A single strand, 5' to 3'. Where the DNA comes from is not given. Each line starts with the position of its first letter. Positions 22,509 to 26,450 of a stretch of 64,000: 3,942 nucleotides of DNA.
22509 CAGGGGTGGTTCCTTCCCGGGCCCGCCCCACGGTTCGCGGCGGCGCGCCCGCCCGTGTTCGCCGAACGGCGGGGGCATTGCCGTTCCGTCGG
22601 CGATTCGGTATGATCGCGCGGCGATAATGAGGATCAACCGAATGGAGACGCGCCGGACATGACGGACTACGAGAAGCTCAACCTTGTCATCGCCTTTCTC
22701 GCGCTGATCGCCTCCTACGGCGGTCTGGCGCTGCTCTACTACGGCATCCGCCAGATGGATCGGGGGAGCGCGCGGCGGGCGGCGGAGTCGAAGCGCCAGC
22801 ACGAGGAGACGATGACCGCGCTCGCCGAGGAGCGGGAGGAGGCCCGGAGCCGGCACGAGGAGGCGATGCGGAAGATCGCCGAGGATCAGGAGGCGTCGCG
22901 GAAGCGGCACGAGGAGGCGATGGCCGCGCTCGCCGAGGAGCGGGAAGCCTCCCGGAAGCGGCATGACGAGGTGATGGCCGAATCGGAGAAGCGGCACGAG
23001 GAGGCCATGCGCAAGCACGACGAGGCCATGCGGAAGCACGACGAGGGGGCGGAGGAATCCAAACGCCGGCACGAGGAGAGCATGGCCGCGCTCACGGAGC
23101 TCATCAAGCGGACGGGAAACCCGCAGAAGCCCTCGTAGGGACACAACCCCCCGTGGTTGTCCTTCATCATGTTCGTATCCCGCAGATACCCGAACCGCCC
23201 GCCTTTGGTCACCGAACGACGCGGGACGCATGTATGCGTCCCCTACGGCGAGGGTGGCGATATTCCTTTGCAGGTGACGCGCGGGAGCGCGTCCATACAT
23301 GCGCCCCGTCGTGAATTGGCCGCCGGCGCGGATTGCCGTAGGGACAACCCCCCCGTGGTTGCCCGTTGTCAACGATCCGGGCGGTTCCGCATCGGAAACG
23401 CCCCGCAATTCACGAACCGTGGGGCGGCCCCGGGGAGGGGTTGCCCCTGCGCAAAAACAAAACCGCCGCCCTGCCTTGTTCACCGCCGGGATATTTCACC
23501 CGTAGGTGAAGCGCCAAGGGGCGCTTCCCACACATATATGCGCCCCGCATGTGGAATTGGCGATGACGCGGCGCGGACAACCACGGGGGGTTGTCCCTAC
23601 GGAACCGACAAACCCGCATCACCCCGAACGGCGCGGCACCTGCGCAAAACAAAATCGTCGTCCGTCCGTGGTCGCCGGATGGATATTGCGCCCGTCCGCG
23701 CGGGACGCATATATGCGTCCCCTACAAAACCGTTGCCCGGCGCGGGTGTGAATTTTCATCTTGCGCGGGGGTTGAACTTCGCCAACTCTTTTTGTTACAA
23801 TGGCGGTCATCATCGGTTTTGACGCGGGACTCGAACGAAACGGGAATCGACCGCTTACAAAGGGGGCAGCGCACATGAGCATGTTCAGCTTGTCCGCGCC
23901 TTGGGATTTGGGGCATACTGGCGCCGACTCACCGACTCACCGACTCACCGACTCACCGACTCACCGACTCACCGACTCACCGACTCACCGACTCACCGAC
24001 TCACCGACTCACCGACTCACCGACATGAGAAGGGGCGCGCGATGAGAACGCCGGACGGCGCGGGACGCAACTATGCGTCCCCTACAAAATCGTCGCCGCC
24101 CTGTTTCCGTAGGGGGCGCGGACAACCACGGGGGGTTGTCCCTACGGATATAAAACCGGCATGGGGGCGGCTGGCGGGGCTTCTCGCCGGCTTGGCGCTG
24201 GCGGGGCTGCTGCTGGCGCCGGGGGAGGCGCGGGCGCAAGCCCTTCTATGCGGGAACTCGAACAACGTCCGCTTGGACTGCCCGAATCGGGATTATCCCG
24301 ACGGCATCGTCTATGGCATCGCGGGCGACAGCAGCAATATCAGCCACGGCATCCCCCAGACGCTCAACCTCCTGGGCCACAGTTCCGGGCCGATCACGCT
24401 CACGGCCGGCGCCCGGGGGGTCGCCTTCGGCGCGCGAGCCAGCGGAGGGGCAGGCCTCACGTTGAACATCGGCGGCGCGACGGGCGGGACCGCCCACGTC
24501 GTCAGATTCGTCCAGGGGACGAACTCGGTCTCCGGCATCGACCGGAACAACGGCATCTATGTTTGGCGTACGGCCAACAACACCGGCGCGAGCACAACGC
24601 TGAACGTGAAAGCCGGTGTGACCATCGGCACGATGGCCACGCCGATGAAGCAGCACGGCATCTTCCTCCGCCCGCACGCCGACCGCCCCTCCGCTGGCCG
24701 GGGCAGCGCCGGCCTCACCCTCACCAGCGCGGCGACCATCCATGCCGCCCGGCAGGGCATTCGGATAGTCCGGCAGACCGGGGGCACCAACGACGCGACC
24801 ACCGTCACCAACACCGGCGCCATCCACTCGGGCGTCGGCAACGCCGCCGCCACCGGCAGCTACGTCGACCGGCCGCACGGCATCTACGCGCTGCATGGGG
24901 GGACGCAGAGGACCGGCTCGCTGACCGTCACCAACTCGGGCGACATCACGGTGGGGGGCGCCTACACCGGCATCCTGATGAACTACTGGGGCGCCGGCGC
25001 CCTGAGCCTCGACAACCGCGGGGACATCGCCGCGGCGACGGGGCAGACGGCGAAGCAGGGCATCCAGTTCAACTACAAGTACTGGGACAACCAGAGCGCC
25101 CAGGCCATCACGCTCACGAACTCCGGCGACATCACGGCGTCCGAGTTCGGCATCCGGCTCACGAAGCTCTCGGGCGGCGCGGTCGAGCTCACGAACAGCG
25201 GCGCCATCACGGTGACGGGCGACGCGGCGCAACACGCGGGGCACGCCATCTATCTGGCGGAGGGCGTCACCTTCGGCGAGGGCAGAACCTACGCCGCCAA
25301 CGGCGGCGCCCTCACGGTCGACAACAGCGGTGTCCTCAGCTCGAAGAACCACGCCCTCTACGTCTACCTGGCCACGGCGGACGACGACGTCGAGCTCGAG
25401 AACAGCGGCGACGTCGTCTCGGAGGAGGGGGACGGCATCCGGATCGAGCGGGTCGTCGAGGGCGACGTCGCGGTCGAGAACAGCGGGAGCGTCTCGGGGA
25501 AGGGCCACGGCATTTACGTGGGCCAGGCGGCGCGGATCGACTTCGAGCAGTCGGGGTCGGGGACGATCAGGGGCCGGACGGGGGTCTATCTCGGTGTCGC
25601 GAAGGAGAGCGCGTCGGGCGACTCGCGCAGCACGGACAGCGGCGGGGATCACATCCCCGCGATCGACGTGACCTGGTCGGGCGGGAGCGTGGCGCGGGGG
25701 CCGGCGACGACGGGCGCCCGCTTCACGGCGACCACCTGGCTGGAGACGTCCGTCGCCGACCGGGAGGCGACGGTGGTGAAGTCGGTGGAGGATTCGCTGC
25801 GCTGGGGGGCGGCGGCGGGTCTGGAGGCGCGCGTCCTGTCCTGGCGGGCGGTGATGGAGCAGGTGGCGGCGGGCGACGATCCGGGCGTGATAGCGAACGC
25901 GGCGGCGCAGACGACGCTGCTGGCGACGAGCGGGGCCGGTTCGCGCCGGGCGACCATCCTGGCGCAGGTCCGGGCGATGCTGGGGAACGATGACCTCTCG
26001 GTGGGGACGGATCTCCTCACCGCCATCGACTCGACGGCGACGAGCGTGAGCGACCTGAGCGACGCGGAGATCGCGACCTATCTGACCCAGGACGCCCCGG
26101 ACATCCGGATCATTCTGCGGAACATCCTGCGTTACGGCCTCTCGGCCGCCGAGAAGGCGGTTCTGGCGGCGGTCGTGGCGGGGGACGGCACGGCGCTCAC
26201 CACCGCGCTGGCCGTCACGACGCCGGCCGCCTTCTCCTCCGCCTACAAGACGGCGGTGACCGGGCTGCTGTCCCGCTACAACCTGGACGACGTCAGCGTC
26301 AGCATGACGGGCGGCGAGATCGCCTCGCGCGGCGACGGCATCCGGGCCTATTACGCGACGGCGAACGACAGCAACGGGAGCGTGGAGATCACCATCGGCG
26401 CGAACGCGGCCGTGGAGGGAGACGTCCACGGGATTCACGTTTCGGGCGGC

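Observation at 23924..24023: Perfect octanucleotide microsatellite (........)x12.5 at the 5-prime end of the giant autotransporter gene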

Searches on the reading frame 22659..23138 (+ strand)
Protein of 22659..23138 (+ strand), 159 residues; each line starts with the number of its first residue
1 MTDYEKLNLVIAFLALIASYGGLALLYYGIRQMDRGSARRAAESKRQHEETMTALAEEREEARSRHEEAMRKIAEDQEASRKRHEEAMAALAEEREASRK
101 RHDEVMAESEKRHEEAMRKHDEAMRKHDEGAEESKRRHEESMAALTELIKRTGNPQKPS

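Call 8: search_protein_families(library=pfam, proteins=[window:22659-23138:+], max_evalue=0.01)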
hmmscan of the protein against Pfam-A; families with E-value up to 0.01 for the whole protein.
window:22659-23138:+ (159 aa): 0 families

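Call 12: find_encoding_contigs(protein=window:22659-23138:+, flank=3000, max_places=10)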
Protein window:22659-23138:+ (159 aa): no gene with exactly this product is on record in the collection.

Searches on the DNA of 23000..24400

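Call 38: search_rna_families(source=window, start=23000, end=24400, threshold=evalue, max_evalue=1)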
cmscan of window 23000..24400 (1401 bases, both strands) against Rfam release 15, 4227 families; matches with E-value up to 1: 2.
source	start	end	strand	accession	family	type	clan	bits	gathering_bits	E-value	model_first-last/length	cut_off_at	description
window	23395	23467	+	RF01696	Chlorobi-1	Gene; sRNA;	-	22.7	50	0.0017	1-67/67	no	Chlorobi-1 RNA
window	23420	23463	+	RF01759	sucC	Cis-reg;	-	19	50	0.5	9-55/70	no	sucC RNA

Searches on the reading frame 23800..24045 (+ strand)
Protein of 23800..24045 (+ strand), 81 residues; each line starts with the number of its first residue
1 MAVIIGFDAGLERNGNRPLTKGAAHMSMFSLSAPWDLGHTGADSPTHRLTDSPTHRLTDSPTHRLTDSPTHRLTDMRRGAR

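Call 61: find_encoding_contigs(protein=window:23800-24045:+, flank=3000, max_places=10)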
Protein window:23800-24045:+ (81 aa): no gene with exactly this product is on record in the collection.

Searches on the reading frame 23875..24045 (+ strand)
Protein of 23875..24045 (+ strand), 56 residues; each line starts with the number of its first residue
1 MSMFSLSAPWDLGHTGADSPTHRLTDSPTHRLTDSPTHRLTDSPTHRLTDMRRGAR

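Call 62: find_encoding_contigs(protein=window:23875-24045:+, flank=3000, max_places=10)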
Protein window:23875-24045:+ (56 aa): no gene with exactly this product is on record in the collection.

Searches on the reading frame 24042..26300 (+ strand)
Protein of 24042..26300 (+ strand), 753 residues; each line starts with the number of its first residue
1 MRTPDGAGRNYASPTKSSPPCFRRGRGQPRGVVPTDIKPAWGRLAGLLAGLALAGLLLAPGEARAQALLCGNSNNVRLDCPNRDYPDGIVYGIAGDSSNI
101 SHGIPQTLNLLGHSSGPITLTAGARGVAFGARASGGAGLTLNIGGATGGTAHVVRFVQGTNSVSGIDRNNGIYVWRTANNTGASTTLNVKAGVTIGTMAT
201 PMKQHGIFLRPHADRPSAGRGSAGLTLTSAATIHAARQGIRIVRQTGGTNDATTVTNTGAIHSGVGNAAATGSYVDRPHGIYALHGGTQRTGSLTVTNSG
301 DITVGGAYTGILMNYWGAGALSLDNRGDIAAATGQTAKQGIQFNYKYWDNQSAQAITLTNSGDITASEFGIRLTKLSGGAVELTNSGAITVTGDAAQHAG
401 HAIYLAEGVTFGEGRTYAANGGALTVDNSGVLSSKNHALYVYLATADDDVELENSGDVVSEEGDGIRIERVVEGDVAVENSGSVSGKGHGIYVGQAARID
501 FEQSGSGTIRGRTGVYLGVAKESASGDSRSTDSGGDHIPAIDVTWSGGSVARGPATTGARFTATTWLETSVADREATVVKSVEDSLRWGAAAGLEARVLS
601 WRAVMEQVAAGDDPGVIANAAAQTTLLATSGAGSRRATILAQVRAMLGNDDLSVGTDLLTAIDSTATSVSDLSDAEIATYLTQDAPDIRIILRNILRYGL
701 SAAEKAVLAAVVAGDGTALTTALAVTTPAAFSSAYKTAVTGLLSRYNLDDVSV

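Call 15: find_homologous_proteins(query=window:24042-26300:+, max_evalue=0.001)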
Query window:24042-26300:+ (753 aa): 30 proteins with E <= 0.001 among 8000 candidates.
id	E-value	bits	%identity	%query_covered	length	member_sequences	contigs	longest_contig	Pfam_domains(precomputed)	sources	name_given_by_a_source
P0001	9.7e-240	816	79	64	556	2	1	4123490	-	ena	-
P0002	1.1e-238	812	77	65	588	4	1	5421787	-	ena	-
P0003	7.0e-227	773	67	76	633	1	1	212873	-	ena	-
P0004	6.0e-215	734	69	50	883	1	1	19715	-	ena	-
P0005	6.8e-180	618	62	66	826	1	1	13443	-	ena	-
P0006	7.2e-172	592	53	85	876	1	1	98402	-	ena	-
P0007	7.7e-158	545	50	81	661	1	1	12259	-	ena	-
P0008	2.2e-154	534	48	92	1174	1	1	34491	-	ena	-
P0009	4.7e-147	509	68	47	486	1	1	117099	-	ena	-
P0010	4.3e-141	490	45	92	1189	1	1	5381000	-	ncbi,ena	-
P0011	5.7e-133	463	49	78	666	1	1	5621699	-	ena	-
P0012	7.3e-75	271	37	92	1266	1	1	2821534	PF03797.26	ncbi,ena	-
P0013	1.0e-57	214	41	54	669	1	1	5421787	-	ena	-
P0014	8.6e-52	195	33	75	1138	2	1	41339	-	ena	-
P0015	1.0e-50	191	34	74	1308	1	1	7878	-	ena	-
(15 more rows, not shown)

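Call 17: find_encoding_contigs(protein=P0001, flank=4000, max_places=4)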
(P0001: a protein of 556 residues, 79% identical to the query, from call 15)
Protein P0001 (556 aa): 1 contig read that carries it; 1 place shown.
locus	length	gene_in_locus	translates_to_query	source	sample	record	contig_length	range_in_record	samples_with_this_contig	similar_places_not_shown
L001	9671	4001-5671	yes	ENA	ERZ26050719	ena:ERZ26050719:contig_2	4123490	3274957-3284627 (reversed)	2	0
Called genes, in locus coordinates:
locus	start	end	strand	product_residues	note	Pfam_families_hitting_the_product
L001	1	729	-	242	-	PF00005:ABC_tran, PF13304:AAA_21 (faint)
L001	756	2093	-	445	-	PF13458:Peripla_BP_6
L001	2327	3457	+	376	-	PF01266:DAO, PF13450:NAD_binding_8 (weak)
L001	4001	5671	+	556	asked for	-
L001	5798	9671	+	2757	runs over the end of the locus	-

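Call 18: find_encoding_contigs(protein=P0002, flank=4000, max_places=4)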
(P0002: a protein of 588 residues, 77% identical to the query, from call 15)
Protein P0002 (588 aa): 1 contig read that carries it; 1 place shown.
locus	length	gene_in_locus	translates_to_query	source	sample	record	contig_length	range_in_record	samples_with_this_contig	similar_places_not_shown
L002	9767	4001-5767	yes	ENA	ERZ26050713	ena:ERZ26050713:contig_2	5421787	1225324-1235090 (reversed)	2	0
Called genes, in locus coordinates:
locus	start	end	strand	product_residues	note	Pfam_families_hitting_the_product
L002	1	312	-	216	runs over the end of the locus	PF01625:PMSR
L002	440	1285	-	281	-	PF00582:Usp (weak)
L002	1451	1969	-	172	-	-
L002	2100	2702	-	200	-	-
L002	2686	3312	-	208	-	PF01618:MotA_ExbB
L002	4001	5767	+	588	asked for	-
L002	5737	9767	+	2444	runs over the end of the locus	-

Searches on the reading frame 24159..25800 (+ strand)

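Call 25: find_related_loci(query=A1, collection=genome_contigs, flank=3000)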
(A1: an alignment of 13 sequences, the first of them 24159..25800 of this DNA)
Query A1 (547 aa) in genome_contigs; peptide patterns used: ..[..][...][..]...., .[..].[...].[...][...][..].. (x = any residue, [..] = any of these).
91 stretches matched a pattern; 37 encode a relative of the query (tblastn E <= 1e-3); 35 distinct loci.
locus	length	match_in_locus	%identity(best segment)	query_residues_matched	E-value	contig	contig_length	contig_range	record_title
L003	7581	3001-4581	75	21-547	0e+0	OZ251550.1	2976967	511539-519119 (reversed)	MAG: Nitrospirales bacterium isolate d59870a2-bf11-498b-9867-9f61eb436578 genome assembly, chromosome: 1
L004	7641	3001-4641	73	21-547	0e+0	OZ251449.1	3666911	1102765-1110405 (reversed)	MAG: Alphaproteobacteria bacterium isolate 02c84b84-2ec1-47c2-b806-535ae8168f41 genome assembly, chromosome: 1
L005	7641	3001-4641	72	21-547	0e+0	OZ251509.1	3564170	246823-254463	MAG: Alphaproteobacteria bacterium isolate c58df884-ff44-4a62-8948-53011581409f genome assembly, chromosome: 1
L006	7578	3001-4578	68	21-547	0e+0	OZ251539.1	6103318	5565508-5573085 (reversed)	MAG: Alphaproteobacteria bacterium isolate efdf64b3-afa9-4fb8-9792-56cfcde380f9 genome assembly, chromosome: 1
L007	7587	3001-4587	67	21-547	0e+0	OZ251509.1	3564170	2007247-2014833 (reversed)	MAG: Alphaproteobacteria bacterium isolate c58df884-ff44-4a62-8948-53011581409f genome assembly, chromosome: 1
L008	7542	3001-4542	66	21-520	0e+0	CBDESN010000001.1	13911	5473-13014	MAG: Alphaproteobacteria bacterium isolate 4a82845b-346e-4bd1-b170-acd391575f3a genome assembly, contig: contig_1, whole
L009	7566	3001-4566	65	22-547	0e+0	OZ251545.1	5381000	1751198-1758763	MAG: Gammaproteobacteria bacterium isolate 804a2bfb-9c7e-4e06-b795-02af6ddb82b1 genome assembly, chromosome: 1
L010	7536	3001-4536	61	25-524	0e+0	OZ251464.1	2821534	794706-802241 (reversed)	MAG: Alphaproteobacteria bacterium isolate 6f72c6ff-155a-453e-af39-75dfec601056 genome assembly, chromosome: 1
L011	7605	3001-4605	60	21-547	5e-180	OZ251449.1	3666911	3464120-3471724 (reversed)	MAG: Alphaproteobacteria bacterium isolate 02c84b84-2ec1-47c2-b806-535ae8168f41 genome assembly, chromosome: 1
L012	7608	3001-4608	59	21-547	1e-177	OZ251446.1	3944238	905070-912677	MAG: Alphaproteobacteria bacterium isolate 4a82845b-346e-4bd1-b170-acd391575f3a genome assembly, chromosome: 1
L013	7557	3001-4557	64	21-524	0e+0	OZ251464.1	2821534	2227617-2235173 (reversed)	MAG: Alphaproteobacteria bacterium isolate 6f72c6ff-155a-453e-af39-75dfec601056 genome assembly, chromosome: 1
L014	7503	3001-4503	57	31-520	3e-162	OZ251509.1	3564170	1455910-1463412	MAG: Alphaproteobacteria bacterium isolate c58df884-ff44-4a62-8948-53011581409f genome assembly, chromosome: 1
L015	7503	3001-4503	56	31-520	7e-162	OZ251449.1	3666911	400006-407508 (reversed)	MAG: Alphaproteobacteria bacterium isolate 02c84b84-2ec1-47c2-b806-535ae8168f41 genome assembly, chromosome: 1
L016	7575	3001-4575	69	21-543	0e+0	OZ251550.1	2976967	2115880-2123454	MAG: Nitrospirales bacterium isolate d59870a2-bf11-498b-9867-9f61eb436578 genome assembly, chromosome: 1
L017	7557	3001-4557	54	21-525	1e-159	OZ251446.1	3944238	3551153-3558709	MAG: Alphaproteobacteria bacterium isolate 4a82845b-346e-4bd1-b170-acd391575f3a genome assembly, chromosome: 1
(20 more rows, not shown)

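Call 33: search_protein_families(library=pfam, proteins=[window:24246-25800:+], max_evalue=1)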
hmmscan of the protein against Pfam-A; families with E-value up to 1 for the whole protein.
window:24246-25800:+ (518 aa): 1 family
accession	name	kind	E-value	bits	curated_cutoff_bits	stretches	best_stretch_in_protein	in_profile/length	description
PF22692.1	LlgE_F_G_D1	-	0.037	14.6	27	1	249-298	21-64/64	Flagellar hook protein FlgE/F/G D1 domain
